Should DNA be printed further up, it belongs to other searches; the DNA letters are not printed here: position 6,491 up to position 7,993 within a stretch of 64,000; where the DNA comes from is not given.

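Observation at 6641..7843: Internally duplicated Fd-MvhD-Fd-MvhD protein with divergent N-terminal cysteine motifs in both MvhD-like repeats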

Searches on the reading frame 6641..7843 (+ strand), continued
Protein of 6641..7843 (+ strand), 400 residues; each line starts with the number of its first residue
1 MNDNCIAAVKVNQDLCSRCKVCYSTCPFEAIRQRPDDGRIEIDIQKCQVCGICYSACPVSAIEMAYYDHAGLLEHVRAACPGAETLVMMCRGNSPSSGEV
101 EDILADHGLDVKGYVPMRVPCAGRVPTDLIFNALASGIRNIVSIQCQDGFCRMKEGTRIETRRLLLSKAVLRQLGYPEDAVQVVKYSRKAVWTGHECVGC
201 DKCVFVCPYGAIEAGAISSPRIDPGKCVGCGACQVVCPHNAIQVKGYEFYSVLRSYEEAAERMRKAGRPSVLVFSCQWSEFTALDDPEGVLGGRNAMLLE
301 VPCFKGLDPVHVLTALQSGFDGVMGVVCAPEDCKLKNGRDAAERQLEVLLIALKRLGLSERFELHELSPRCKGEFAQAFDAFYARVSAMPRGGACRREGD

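Call 81: search_protein_families(library=pfam, proteins=[P0130, P0133, P0135, P0174, P0181, P0190, P0193, P0200, P0220, P0203], max_evalue=0.00001)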
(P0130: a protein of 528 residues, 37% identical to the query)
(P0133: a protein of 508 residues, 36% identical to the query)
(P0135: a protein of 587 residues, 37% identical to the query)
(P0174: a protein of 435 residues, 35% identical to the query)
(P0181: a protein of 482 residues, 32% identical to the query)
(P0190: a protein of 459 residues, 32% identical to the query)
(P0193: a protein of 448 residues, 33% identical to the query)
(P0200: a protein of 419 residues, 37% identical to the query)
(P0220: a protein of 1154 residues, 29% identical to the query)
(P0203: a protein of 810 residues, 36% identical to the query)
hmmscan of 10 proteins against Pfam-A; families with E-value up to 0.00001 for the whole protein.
P0130 (528 aa): 12 families
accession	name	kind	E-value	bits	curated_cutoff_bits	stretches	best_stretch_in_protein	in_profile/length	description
PF02662.21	FlpD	-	8.9e-39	132.7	22.3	2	288-405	1-121/123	Methyl-viologen-reducing hydrogenase, delta subunit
PF00037.32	Fer4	-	5e-23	80.4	21.1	1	234-255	2-23/24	4Fe-4S binding domain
PF12837.12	Fer4_6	-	3.7e-17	61.8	25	2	233-255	2-24/24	4Fe-4S binding domain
PF12838.12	Fer4_7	-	1.6e-16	60.9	27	1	208-252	1-50/52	4Fe-4S dicluster domain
PF14697.11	Fer4_21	-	6e-16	58.8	35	1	202-255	1-57/59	4Fe-4S dicluster domain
PF13237.11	Fer4_10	-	2.3e-14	53.5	25.5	1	204-251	4-53/53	4Fe-4S dicluster domain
PF13187.11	Fer4_9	-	3.1e-14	53.2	27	1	208-254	1-51/52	4Fe-4S dicluster domain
PF12797.12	Fer4_2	-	4.2e-13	48.8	24.5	0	234-252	4-22/22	4Fe-4S binding domain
PF13484.11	Fer4_16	-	1.1e-12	48.9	30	0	239-270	1-31/66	4Fe-4S double cluster binding domain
PF25160.1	LdpA_Fe-S-bd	-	6.2e-11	42.3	27.6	0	215-256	9-44/49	LdpA Fe-S cluster-binding domain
PF13183.11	Fer4_8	-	6.1e-09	36.7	27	0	237-255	2-20/68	4Fe-4S dicluster domain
PF12800.12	Fer4_4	-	3.5e-06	27.3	24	0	238-252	2-16/17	4Fe-4S binding domain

P0133 (508 aa): 13 families
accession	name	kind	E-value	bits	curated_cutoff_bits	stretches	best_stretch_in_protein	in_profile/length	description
PF02662.21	FlpD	-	2.9e-31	108.5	22.3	2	270-386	1-122/123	Methyl-viologen-reducing hydrogenase, delta subunit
PF00037.32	Fer4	-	1e-16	60.4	21.1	0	46-67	2-23/24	4Fe-4S binding domain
PF12838.12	Fer4_7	-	2.3e-15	57.2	27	1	20-65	1-51/52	4Fe-4S dicluster domain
PF13237.11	Fer4_10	-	1.3e-14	54.3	25.5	1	197-240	6-53/53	4Fe-4S dicluster domain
PF12797.12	Fer4_2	-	2.8e-13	49.3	24.5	0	223-240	4-21/22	4Fe-4S binding domain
PF12837.12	Fer4_6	-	4.4e-13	48.9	25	0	48-67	5-24/24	4Fe-4S binding domain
PF13187.11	Fer4_9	-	1.8e-12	47.5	27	1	20-66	1-51/52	4Fe-4S dicluster domain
PF13484.11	Fer4_16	-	1.7e-11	45.2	30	0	20-41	1-23/66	4Fe-4S double cluster binding domain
PF14697.11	Fer4_21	-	3.3e-11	43.6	35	1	16-67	3-57/59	4Fe-4S dicluster domain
PF13534.11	Fer4_17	-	6.1e-11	43.2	22.2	0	193-213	39-59/61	4Fe-4S dicluster domain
PF13183.11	Fer4_8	-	1.6e-10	41.8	27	0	194-212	48-66/68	4Fe-4S dicluster domain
PF25160.1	LdpA_Fe-S-bd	-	1.2e-07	31.9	27.6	0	27-71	9-47/49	LdpA Fe-S cluster-binding domain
PF12800.12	Fer4_4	-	5e-07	30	24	0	50-65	2-17/17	4Fe-4S binding domain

P0135 (587 aa): 12 families
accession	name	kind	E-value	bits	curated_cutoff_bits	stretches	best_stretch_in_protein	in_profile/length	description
PF02662.21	FlpD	-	1.5e-50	170.8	22.3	2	460-582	1-123/123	Methyl-viologen-reducing hydrogenase, delta subunit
PF00037.32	Fer4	-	3.1e-23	81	21.1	2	224-246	2-24/24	4Fe-4S binding domain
PF12837.12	Fer4_6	-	2.6e-22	78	25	2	371-393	2-24/24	4Fe-4S binding domain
PF12838.12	Fer4_7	-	1.8e-15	57.5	27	2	378-427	2-52/52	4Fe-4S dicluster domain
PF14697.11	Fer4_21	-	6.8e-14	52.2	35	1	371-430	1-59/59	4Fe-4S dicluster domain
PF13237.11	Fer4_10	-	1.2e-13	51.2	25.5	1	193-241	3-53/53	4Fe-4S dicluster domain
PF13484.11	Fer4_16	-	1.6e-13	51.6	30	0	229-260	1-31/66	4Fe-4S double cluster binding domain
PF25160.1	LdpA_Fe-S-bd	-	2.2e-13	50.2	27.6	0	203-250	7-48/49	LdpA Fe-S cluster-binding domain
PF13187.11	Fer4_9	-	2.7e-13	50.1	27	2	378-428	2-52/52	4Fe-4S dicluster domain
PF12797.12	Fer4_2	-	2.9e-13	49.2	24.5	0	408-425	5-22/22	4Fe-4S binding domain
PF13183.11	Fer4_8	-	1.5e-08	35.5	27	0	196-213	2-19/68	4Fe-4S dicluster domain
PF12800.12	Fer4_4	-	1.8e-06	28.3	24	0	410-424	1-15/17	4Fe-4S binding domain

P0174 (435 aa): 18 families
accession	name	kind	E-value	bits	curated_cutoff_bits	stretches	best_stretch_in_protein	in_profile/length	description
PF00037.32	Fer4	-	6.3e-24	83.2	21.1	2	215-236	2-23/24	4Fe-4S binding domain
PF13510.11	Fer2_4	-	6.7e-23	81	22.8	1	1-76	3-81/82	2Fe-2S iron-sulfur cluster binding domain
PF12838.12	Fer4_7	-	3.4e-18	66.3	27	2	144-202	1-52/52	4Fe-4S dicluster domain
PF12837.12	Fer4_6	-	6.1e-17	61.1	25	1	243-262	2-21/24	4Fe-4S binding domain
PF13237.11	Fer4_10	-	1.2e-16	60.8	25.5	2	138-199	2-53/53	4Fe-4S dicluster domain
PF14697.11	Fer4_21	-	7.1e-16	58.5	35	2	217-262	4-53/59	4Fe-4S dicluster domain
PF13187.11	Fer4_9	-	3.2e-14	53.1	27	1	187-235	1-51/52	4Fe-4S dicluster domain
PF13484.11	Fer4_16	-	3e-13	50.8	30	0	250-281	2-32/66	4Fe-4S double cluster binding domain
PF12797.12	Fer4_2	-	3e-13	49.2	24.5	0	242-262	2-22/22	4Fe-4S binding domain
PF02662.21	FlpD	-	2e-12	47.6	22.3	1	291-377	1-91/123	Methyl-viologen-reducing hydrogenase, delta subunit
PF13183.11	Fer4_8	-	3.8e-12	47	27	1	142-201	2-67/68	4Fe-4S dicluster domain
PF25160.1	LdpA_Fe-S-bd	-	6.9e-11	42.2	27.6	0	226-262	8-40/49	LdpA Fe-S cluster-binding domain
PF10588.14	NADH-G_4Fe-4S_3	-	1.4e-10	40.9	27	1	83-117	1-38/40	NADH-ubiquinone oxidoreductase-G iron-sulfur binding region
PF22117.2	Fer4_Nqo3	-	2.5e-10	40.8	27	1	136-203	2-66/67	NADH-quinone oxidoreductase subunit 3, ferredoxin-like domain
PF12800.12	Fer4_4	-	5.2e-09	36.1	24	0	248-261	2-15/17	4Fe-4S binding domain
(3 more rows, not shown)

P0181 (482 aa): 11 families
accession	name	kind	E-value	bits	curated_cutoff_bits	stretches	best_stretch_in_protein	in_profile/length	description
PF02662.21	FlpD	-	6.4e-46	155.8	22.3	1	339-461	1-123/123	Methyl-viologen-reducing hydrogenase, delta subunit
PF00037.32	Fer4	-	3.8e-14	52.3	21.1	1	257-279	2-24/24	4Fe-4S binding domain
PF12837.12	Fer4_6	-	9.1e-12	44.8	25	1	255-278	1-24/24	4Fe-4S binding domain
PF12838.12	Fer4_7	-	4.3e-11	43.5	27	1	263-307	2-52/52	4Fe-4S dicluster domain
PF14697.11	Fer4_21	-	1.8e-10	41.2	35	1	256-308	1-57/59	4Fe-4S dicluster domain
PF13187.11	Fer4_9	-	1.4e-08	35.1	27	1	262-308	1-52/52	4Fe-4S dicluster domain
PF25160.1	LdpA_Fe-S-bd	-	7.6e-08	32.5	27.6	0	257-281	22-46/49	LdpA Fe-S cluster-binding domain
PF12797.12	Fer4_2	-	8.3e-08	32.1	24.5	1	258-275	5-22/22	4Fe-4S binding domain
PF13484.11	Fer4_16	-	1.2e-07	32.8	30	0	293-348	2-60/66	4Fe-4S double cluster binding domain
PF13237.11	Fer4_10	-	5.1e-07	30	25.5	1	258-304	4-53/53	4Fe-4S dicluster domain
PF13183.11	Fer4_8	-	4.1e-06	27.7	27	0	261-275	3-17/68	4Fe-4S dicluster domain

P0190 (459 aa): 9 families
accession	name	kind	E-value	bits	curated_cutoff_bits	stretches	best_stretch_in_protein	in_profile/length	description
PF02662.21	FlpD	-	9.4e-42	142.3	22.3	1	317-439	1-123/123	Methyl-viologen-reducing hydrogenase, delta subunit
PF00037.32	Fer4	-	7.2e-11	41.9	21.1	2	268-289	3-24/24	4Fe-4S binding domain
PF12838.12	Fer4_7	-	3.2e-10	40.8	27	1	239-287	2-52/52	4Fe-4S dicluster domain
PF14697.11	Fer4_21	-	5.4e-10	39.7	35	1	232-288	1-57/59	4Fe-4S dicluster domain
PF13237.11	Fer4_10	-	2.6e-09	37.3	25.5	0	233-258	3-30/53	4Fe-4S dicluster domain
PF12837.12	Fer4_6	-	2.8e-09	36.9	25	0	232-254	2-24/24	4Fe-4S binding domain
PF13187.11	Fer4_9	-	2.9e-08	34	27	1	239-288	2-52/52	4Fe-4S dicluster domain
PF25160.1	LdpA_Fe-S-bd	-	5.3e-07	29.8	27.6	0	233-258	22-47/49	LdpA Fe-S cluster-binding domain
PF13484.11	Fer4_16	-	1.7e-06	29.2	30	0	273-293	2-21/66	4Fe-4S double cluster binding domain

P0193 (448 aa): 10 families
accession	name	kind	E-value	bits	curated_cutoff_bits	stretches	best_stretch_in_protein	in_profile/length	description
PF02662.21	FlpD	-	1.3e-35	122.6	22.3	1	223-324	1-104/123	Methyl-viologen-reducing hydrogenase, delta subunit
PF12837.12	Fer4_6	-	2.9e-19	68.4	25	1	372-394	2-24/24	4Fe-4S binding domain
PF00037.32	Fer4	-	3.3e-19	68.3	21.1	0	332-353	3-24/24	4Fe-4S binding domain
PF13237.11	Fer4_10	-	1.3e-15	57.5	25.5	1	144-190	4-53/53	4Fe-4S dicluster domain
PF13187.11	Fer4_9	-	6.1e-15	55.4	27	2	337-394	2-52/52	4Fe-4S dicluster domain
PF12838.12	Fer4_7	-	4.9e-14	53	27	2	337-393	2-52/52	4Fe-4S dicluster domain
PF12797.12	Fer4_2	-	6.8e-14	51.2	24.5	0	372-390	3-21/22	4Fe-4S binding domain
PF13484.11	Fer4_16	-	3.2e-12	47.5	30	0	178-204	1-27/66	4Fe-4S double cluster binding domain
PF14697.11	Fer4_21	-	1.1e-11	45.1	35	0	142-195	1-58/59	4Fe-4S dicluster domain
PF25160.1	LdpA_Fe-S-bd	-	3.5e-06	27.1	27.6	0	331-354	22-45/49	LdpA Fe-S cluster-binding domain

P0200 (419 aa): 10 families
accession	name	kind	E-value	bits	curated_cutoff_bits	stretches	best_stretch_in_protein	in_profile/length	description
PF02662.21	FlpD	-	1.5e-36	125.5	22.3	1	281-400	1-120/123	Methyl-viologen-reducing hydrogenase, delta subunit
PF12838.12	Fer4_7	-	1.1e-15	58.2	27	1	202-250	2-52/52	4Fe-4S dicluster domain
PF00037.32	Fer4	-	5.3e-13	48.6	21.1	2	230-252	2-24/24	4Fe-4S binding domain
PF13237.11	Fer4_10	-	4.8e-11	42.9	25.5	1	197-247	4-53/53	4Fe-4S dicluster domain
PF12837.12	Fer4_6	-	1.9e-10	40.6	25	1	229-251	2-24/24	4Fe-4S binding domain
PF14697.11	Fer4_21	-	3.9e-10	40.2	35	1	195-253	1-59/59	4Fe-4S dicluster domain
PF13484.11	Fer4_16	-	7.7e-10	39.9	30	0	235-267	1-32/66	4Fe-4S double cluster binding domain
PF13187.11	Fer4_9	-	4.6e-09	36.6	27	1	202-251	2-52/52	4Fe-4S dicluster domain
PF12797.12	Fer4_2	-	5.8e-07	29.5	24.5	0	231-248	5-22/22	4Fe-4S binding domain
PF25160.1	LdpA_Fe-S-bd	-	1.2e-06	28.6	27.6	1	208-252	9-44/49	LdpA Fe-S cluster-binding domain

P0220 (1154 aa): 22 families
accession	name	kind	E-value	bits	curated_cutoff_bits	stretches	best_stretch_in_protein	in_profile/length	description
PF02662.21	FlpD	-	1.7e-52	177.1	22.3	1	1019-1140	1-122/123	Methyl-viologen-reducing hydrogenase, delta subunit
PF00037.32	Fer4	-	8.1e-23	79.7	21.1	2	970-992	2-24/24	4Fe-4S binding domain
PF07992.20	Pyr_redox_2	-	4e-21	76.1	26.1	1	588-721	4-138/291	Pyridine nucleotide-disulphide oxidoreductase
PF12837.12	Fer4_6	-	1.1e-17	63.4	25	0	150-169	5-24/24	4Fe-4S binding domain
PF14697.11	Fer4_21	-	8.2e-17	61.5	35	1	935-993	1-59/59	4Fe-4S dicluster domain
PF12831.13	FAD_oxidored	-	9.4e-16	58.5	27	2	7-44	2-39/416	FAD dependent oxidoreductase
PF12838.12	Fer4_7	-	1.8e-15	57.6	27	1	942-990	2-52/52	4Fe-4S dicluster domain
PF13450.12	NAD_binding_8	-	1.8e-14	54.2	21.9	1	589-624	1-36/68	NAD(P)-binding Rossmann-like domain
PF13237.11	Fer4_10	-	1.2e-13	51.2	25.5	1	936-987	3-53/53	4Fe-4S dicluster domain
PF13484.11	Fer4_16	-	8.3e-12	46.2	30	0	976-1028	2-60/66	4Fe-4S double cluster binding domain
PF00890.30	FAD_binding_2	-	3.1e-11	43.6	20.4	1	7-44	2-39/414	FAD binding domain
PF03486.20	HI0933_like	-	8.6e-11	42.2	50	0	587-643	3-59/244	HI0933-like protein Rossmann domain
PF00070.33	Pyr_redox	-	2.1e-10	41.4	22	0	587-622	2-37/82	Pyridine nucleotide-disulphide oxidoreductase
PF01266.30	DAO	-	4.1e-09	36.9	27.9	0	7-41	2-36/353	FAD dependent oxidoreductase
PF01134.28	GIDA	-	1.4e-08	34.7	22.1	0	588-668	3-63/391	Glucose inhibited division protein A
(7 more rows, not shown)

P0203 (810 aa): 15 families
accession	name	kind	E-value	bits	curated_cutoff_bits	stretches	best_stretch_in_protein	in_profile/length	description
PF02662.21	FlpD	-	2.3e-56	189.5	22.3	1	561-683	1-123/123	Methyl-viologen-reducing hydrogenase, delta subunit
PF00037.32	Fer4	-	1.7e-19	69.2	21.1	1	477-498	3-24/24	4Fe-4S binding domain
PF14697.11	Fer4_21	-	1.3e-15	57.7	35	1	476-529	2-59/59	4Fe-4S dicluster domain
PF13187.11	Fer4_9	-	1.3e-14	54.4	27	2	481-527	1-52/52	4Fe-4S dicluster domain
PF12838.12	Fer4_7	-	2.8e-14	53.8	27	1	481-526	1-52/52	4Fe-4S dicluster domain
PF12837.12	Fer4_6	-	4.7e-14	52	25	1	476-497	3-24/24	4Fe-4S binding domain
PF13237.11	Fer4_10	-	8.5e-13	48.5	25.5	2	476-523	3-53/53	4Fe-4S dicluster domain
PF07992.20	Pyr_redox_2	-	3.3e-12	46.9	26.1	1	51-141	3-90/291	Pyridine nucleotide-disulphide oxidoreductase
PF25160.1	LdpA_Fe-S-bd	-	7.1e-12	45.4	27.6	1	488-531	9-47/49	LdpA Fe-S cluster-binding domain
PF13484.11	Fer4_16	-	8e-10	39.8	30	0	481-503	1-22/66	4Fe-4S double cluster binding domain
PF12797.12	Fer4_2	-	3.4e-09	36.5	24.5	0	477-494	5-22/22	4Fe-4S binding domain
PF12831.13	FAD_oxidored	-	1.6e-07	31.4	27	1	52-96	3-47/416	FAD dependent oxidoreductase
PF01266.30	DAO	-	7.3e-07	29.5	27.9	0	52-84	3-35/353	FAD dependent oxidoreductase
PF13450.12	NAD_binding_8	-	3.7e-06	27.6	21.9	1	53-89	1-37/68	NAD(P)-binding Rossmann-like domain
PF13183.11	Fer4_8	-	7.5e-06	26.8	27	0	148-209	3-67/68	4Fe-4S dicluster domain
